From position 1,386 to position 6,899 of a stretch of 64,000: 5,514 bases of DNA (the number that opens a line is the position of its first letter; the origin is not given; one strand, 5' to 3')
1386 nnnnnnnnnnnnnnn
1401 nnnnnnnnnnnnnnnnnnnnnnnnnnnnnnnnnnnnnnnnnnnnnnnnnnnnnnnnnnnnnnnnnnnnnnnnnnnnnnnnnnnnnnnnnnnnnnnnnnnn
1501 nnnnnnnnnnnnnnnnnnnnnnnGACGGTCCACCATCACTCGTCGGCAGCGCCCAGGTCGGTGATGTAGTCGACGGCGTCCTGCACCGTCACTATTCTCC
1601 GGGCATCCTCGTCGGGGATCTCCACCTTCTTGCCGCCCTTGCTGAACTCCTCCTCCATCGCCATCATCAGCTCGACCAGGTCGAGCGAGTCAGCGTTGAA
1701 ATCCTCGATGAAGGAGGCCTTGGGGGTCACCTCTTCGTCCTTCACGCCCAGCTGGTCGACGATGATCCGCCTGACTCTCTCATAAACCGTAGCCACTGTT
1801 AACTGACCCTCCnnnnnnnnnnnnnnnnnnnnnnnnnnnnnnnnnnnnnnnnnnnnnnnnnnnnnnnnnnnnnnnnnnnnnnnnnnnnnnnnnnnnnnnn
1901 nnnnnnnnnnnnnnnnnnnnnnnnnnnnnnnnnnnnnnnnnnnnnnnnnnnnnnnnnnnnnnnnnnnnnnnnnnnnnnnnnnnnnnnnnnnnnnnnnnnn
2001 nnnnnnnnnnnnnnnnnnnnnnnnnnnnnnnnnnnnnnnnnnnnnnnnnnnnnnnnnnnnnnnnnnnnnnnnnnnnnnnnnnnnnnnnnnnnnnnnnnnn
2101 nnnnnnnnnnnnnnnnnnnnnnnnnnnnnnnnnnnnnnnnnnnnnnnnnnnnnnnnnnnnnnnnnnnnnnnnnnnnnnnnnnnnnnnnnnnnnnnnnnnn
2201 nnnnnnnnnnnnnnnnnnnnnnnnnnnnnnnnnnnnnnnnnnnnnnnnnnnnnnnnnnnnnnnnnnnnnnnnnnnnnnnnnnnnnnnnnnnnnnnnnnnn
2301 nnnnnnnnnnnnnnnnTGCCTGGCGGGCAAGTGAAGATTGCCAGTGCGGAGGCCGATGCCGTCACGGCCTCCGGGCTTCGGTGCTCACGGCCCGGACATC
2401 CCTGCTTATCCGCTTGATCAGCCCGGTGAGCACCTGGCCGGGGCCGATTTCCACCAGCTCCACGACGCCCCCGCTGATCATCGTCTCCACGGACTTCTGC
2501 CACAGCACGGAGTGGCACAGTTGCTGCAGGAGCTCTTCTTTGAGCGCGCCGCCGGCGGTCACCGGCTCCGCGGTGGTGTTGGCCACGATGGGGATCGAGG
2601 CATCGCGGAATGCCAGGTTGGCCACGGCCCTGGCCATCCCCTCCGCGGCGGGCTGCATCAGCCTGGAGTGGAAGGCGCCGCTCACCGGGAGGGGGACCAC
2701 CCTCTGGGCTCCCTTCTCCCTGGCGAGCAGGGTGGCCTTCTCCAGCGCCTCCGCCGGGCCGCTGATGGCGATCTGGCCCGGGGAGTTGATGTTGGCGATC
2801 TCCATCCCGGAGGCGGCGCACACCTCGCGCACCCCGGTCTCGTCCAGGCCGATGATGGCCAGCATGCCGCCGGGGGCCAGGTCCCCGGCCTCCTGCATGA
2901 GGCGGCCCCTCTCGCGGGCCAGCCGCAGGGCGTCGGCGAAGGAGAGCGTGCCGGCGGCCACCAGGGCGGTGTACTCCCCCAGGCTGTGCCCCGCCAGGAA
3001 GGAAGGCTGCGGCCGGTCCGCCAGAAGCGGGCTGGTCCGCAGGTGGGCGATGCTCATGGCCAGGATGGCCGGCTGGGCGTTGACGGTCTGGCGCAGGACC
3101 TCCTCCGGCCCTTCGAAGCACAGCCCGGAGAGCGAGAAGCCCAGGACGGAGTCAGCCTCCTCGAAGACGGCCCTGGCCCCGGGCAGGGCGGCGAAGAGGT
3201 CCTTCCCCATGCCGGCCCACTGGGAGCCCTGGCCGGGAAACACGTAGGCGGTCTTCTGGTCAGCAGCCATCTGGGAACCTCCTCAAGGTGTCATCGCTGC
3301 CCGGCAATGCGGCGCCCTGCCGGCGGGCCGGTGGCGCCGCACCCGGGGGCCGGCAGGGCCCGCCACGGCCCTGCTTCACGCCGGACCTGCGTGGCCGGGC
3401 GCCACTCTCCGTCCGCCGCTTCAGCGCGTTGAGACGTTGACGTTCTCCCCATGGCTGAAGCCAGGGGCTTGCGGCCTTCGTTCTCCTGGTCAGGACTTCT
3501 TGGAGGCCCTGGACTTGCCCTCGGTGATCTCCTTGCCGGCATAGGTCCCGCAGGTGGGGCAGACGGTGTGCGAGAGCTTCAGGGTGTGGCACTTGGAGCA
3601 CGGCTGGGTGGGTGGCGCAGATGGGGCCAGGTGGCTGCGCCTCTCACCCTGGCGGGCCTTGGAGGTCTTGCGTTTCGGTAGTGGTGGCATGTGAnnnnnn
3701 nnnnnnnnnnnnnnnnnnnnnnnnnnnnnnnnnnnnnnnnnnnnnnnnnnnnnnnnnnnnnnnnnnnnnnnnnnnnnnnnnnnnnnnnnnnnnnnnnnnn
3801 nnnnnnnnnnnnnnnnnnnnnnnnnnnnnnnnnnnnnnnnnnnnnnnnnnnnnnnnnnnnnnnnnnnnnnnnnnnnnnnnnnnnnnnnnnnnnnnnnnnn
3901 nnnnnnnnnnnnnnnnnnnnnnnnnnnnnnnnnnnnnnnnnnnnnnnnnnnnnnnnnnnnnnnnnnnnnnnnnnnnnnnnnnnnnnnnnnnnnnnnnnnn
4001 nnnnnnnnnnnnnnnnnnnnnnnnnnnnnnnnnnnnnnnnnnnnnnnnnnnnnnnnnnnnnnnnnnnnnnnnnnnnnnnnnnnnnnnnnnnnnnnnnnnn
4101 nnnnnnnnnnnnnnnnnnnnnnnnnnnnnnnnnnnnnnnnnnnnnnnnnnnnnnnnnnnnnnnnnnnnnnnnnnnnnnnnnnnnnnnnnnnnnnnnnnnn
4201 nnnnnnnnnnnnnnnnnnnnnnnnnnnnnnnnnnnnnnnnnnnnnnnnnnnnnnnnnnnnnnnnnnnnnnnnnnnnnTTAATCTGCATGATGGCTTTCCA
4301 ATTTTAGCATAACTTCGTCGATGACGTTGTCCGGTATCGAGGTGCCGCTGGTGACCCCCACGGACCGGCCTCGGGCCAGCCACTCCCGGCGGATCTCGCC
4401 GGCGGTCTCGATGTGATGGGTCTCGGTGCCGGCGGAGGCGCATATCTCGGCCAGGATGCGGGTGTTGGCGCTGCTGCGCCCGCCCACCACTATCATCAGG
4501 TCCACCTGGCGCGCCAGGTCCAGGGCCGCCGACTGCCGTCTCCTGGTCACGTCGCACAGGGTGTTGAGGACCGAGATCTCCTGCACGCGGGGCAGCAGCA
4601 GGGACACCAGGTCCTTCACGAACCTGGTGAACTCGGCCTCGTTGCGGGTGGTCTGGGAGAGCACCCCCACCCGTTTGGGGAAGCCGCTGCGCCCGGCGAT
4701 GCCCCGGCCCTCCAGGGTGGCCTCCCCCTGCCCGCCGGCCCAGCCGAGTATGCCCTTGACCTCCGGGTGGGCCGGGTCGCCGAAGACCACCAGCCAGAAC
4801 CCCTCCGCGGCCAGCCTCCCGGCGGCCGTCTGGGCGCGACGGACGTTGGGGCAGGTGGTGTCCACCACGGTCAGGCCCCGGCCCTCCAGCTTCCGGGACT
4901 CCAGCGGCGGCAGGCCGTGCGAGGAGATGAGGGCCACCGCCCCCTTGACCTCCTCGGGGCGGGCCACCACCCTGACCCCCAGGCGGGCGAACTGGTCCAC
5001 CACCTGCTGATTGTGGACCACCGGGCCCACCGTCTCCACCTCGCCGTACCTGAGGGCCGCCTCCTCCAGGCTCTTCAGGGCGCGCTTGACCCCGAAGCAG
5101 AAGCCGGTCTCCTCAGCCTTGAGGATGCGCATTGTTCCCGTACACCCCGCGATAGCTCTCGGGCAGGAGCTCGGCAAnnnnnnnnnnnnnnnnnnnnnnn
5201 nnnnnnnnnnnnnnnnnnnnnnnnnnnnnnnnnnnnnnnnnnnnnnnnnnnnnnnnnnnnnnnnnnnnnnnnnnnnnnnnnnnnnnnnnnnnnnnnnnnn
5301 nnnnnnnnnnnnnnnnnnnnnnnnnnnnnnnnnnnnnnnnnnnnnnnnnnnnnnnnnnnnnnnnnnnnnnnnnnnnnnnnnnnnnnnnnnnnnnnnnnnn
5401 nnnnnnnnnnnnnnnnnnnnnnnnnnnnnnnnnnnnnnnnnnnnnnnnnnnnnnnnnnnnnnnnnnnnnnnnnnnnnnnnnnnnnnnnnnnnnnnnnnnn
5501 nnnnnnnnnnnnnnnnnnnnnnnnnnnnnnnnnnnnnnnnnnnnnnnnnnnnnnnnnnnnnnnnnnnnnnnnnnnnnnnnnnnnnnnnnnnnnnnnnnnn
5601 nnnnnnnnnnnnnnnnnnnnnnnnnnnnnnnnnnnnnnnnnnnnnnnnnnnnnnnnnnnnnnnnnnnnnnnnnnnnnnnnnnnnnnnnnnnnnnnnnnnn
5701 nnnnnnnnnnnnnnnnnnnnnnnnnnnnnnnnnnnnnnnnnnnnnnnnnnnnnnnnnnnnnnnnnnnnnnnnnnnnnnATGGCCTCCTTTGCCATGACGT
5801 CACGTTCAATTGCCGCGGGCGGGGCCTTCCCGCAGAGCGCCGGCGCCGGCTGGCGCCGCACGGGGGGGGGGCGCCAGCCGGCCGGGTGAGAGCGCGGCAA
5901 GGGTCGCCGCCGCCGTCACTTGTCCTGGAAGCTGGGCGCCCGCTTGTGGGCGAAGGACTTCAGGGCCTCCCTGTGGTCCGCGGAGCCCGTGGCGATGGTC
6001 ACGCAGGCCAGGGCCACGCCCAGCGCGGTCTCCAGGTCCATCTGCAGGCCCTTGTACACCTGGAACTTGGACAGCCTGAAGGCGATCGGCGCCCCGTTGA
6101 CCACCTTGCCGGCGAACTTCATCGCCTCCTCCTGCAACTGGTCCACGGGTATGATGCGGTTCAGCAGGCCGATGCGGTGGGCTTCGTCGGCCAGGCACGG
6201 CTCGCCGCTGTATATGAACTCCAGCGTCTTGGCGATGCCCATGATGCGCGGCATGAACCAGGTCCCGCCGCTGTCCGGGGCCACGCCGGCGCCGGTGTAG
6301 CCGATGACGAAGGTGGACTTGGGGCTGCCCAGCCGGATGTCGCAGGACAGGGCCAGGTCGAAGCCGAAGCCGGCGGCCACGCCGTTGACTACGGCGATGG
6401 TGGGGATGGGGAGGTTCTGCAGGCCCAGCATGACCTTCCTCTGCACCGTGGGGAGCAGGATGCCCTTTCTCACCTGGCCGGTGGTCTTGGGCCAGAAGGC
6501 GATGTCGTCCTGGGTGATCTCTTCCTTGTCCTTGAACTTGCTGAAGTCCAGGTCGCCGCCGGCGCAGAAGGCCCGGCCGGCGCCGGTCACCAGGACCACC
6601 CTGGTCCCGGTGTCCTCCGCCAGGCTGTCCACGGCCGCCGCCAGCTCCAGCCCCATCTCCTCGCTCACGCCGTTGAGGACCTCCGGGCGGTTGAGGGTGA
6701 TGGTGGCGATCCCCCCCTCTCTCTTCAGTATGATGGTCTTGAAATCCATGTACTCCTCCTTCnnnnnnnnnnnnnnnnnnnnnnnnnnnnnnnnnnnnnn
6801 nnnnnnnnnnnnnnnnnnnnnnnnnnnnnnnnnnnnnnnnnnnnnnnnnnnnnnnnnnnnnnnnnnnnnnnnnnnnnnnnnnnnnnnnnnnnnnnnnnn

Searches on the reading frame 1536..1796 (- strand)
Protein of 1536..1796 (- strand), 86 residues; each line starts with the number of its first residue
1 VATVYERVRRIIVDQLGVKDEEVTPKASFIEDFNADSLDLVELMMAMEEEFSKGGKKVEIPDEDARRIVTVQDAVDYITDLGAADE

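Call 53: search_protein_families(library=ncbifam, proteins=[window:1536-1796:-], max_evalue=0.00001)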
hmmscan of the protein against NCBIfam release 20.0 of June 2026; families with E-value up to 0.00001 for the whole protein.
window:1536-1796:- (86 aa): 11 families
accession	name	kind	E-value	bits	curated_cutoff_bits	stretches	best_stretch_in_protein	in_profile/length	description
NF002148.0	PRK00982.1-2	subfamily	3.2e-32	110.2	71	1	2-80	3-76/79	acyl carrier protein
NF002149.0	PRK00982.1-3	equivalog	2.4e-31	107.5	106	1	1-80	1-75/78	acyl carrier protein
NF002151.0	PRK00982.1-5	equivalog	6.7e-29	99.8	92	1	1-80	1-75/78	acyl carrier protein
TIGR00517.1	acyl_carrier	equivalog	9.9e-29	99.1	70.45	1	2-80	2-75/77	acyl carrier protein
NF002150.0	PRK00982.1-4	subfamily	1.4e-23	82.9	66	1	3-79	5-76/80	acyl carrier protein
NF002147.0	PRK00982.1-1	equivalog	3.9e-17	61.8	84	1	6-81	10-80/83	acyl carrier protein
NF040636.1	AcpM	exception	5.8e-15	55.1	146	1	7-84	9-81/93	meromycolate extension acyl carrier protein AcpM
NF009104.0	PRK12449.1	equivalog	2.6e-14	52.9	70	1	3-79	5-76/80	acyl carrier protein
NF003757.0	PRK05350.1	equivalog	3.7e-11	43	65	1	3-81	6-79/83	acyl carrier protein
NF006031.0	PRK08172.1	equivalog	1.5e-09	38.3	76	1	5-73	6-69/82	acyl carrier protein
NF005079.0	PRK06508.1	equivalog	1.2e-06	28.8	83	1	1-52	1-52/93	acyl carrier protein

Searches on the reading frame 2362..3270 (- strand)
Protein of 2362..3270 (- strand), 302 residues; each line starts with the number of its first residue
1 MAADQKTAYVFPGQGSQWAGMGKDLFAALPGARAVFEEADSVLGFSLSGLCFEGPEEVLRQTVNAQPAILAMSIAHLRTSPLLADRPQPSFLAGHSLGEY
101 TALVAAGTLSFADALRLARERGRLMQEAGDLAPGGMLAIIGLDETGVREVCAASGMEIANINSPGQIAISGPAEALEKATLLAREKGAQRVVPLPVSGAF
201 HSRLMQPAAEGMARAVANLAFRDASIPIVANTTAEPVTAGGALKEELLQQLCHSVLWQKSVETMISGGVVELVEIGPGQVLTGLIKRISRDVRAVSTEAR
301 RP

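Call 53: search_protein_families(library=ncbifam, proteins=[window:2362-3270:-], max_evalue=0.00001)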
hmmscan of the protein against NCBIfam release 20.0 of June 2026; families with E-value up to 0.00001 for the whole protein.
window:2362-3270:- (302 aa): 8 families
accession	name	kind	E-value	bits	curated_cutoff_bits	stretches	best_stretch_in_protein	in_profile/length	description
TIGR00128.1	fabD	equivalog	2.2e-99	332.6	260.9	1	6-291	2-289/290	ACP S-malonyltransferase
TIGR03131.1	malonate_mdcH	equivalog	5.9e-67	226.2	297.9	1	8-298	2-285/297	malonate decarboxylase subunit epsilon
NF045894.1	PKS_plus_SDR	equivalog_domain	2.6e-53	181.1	1740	1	3-296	528-823/1515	type I polyketide synthase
TIGR02813.1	omega_3_PfaA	subfamily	8.9e-44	148.7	1010.1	1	4-291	578-882/2582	polyketide-type polyunsaturated fatty acid synthase PfaA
NF037940.1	PKS_MbtD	equivalog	1.9e-25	89.1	1150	1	4-277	89-362/978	mycobactin polyketide synthase MbtD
NF037941.1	PKS_NbtC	equivalog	1.7e-23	82.6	1150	1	2-281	92-376/1027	nocobactin polyketide synthase NbtC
NF040607.1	mycolic_Pks13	equivalog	4.2e-22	77.5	2100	1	6-280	664-945/1680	polyketide synthase Pks13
NF041183.1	Pks2_ls1_myc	equivalog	6.1e-22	76.4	2400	1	4-293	530-818/2086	sulfolipid-1 biosynthesis phthioceranic/hydroxyphthioceranic acid synthase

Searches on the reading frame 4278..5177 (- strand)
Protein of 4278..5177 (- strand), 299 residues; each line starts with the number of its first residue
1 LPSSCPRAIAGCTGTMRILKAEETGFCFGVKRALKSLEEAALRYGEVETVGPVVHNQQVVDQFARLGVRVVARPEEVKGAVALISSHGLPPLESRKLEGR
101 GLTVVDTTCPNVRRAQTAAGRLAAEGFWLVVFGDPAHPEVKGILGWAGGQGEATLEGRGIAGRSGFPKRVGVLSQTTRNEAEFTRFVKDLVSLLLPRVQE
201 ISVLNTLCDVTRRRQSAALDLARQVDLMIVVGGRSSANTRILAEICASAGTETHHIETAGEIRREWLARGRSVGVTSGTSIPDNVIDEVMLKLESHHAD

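Call 53: search_protein_families(library=ncbifam, proteins=[window:4278-5177:-], max_evalue=0.00001)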
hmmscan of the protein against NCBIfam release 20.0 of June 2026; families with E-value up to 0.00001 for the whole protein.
window:4278-5177:- (299 aa): 8 families
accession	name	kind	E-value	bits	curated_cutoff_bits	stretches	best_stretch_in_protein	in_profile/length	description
NF000907.0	PRK00087.1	equivalog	1.2e-85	288.1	624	1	16-295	1-277/671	bifunctional 4-hydroxy-3-methylbut-2-enyl diphosphate reductase/30S ribosomal protein S1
TIGR00216.1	ispH_lytB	equivalog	3e-71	239.9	187.85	1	18-294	2-280/282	4-hydroxy-3-methylbut-2-enyl diphosphate reductase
NF002187.0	PRK01045.1-1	equivalog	1e-66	225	276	1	16-297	1-279/282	4-hydroxy-3-methylbut-2-enyl diphosphate reductase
NF009024.0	PRK12360.1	equivalog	2.5e-63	214.1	387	1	16-294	1-279/281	4-hydroxy-3-methylbut-2-enyl diphosphate reductase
NF002189.0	PRK01045.1-3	equivalog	1.4e-45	155.6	444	1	13-295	11-295/326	4-hydroxy-3-methylbut-2-enyl diphosphate reductase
NF002188.0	PRK01045.1-2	equivalog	8.2e-44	149.9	420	1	16-295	1-283/315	4-hydroxy-3-methylbut-2-enyl diphosphate reductase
NF002190.0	PRK01045.1-4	subfamily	1.2e-42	145.9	389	1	15-296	6-292/321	4-hydroxy-3-methylbut-2-enyl diphosphate reductase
NF009911.0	PRK13371.1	equivalog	1.9e-34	119.4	440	2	168-294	242-394/405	4-hydroxy-3-methylbut-2-enyl diphosphate reductase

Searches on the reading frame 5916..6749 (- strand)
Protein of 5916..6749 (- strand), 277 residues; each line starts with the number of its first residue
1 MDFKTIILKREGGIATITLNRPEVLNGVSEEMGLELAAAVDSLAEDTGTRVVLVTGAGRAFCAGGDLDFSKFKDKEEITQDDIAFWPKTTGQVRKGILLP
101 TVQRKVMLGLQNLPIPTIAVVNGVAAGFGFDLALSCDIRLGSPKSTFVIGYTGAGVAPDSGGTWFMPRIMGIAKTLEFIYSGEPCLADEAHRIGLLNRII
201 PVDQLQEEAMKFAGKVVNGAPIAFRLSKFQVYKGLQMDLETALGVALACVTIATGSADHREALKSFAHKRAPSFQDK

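Call 53: search_protein_families(library=ncbifam, proteins=[window:5916-6749:-], max_evalue=0.00001)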
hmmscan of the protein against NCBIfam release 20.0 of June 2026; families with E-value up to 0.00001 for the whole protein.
window:5916-6749:- (277 aa): 70 families (the best 25 are shown)
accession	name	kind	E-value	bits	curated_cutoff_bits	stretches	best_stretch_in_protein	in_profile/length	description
NF006699.0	PRK09245.1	subfamily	1.1e-58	198.6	354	1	5-276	4-265/266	crotonase/enoyl-CoA hydratase family protein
NF004475.0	PRK05809.1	subfamily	4.6e-56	190.2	394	1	1-277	1-260/260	short-chain-enoyl-CoA hydratase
NF006109.0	PRK08260.1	subfamily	1.1e-52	179.2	320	1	1-277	1-278/296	enoyl-CoA hydratase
NF005802.0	PRK07657.1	equivalog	5.8e-52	176.8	363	1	11-275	11-258/260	enoyl-CoA hydratase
NF004857.0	PRK06210.1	equivalog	3.5e-51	174.2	341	1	6-276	10-274/275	enoyl-CoA hydratase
NF004635.0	PRK05981.1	equivalog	1.9e-50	171.8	351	1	1-276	1-265/266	enoyl-CoA hydratase/isomerase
TIGR02280.1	PaaB1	equivalog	8.1e-48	163.2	345.15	1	6-276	1-255/256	2-(1,2-epoxy-1,2-dihydrophenyl)acetyl-CoA isomerase PaaG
NF051848.1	EnCoAHydtEchA19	equivalog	3.5e-46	157.9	400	1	6-276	2-257/258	enoyl-CoA hydratase EchA19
NF006107.0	PRK08258.1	equivalog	5.3e-45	153.9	330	1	5-275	18-275/277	enoyl-CoA hydratase family protein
NF004525.0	PRK05870.1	equivalog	2.3e-41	142.4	285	1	4-245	3-225/249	enoyl-CoA hydratase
NF042430.2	EnCoAhydt_DpgD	equivalog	3.3e-41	141.4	400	1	9-275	2-256/258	enoyl-CoA-hydratase DpgD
NF004781.0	PRK06127.1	subfamily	8.5e-41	140.4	291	1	5-275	12-267/269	enoyl-CoA hydratase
NF046063.1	oxepin_alt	equivalog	1.3e-40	139.5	300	1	8-272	4-253/254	oxepin-CoA hydrolase, alternative type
NF005804.0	PRK07659.1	equivalog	1.3e-40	139.5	311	1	2-276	4-259/260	enoyl-CoA hydratase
NF006008.0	PRK08139.1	equivalog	2.3e-40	138.8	313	1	7-276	14-265/266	enoyl-CoA hydratase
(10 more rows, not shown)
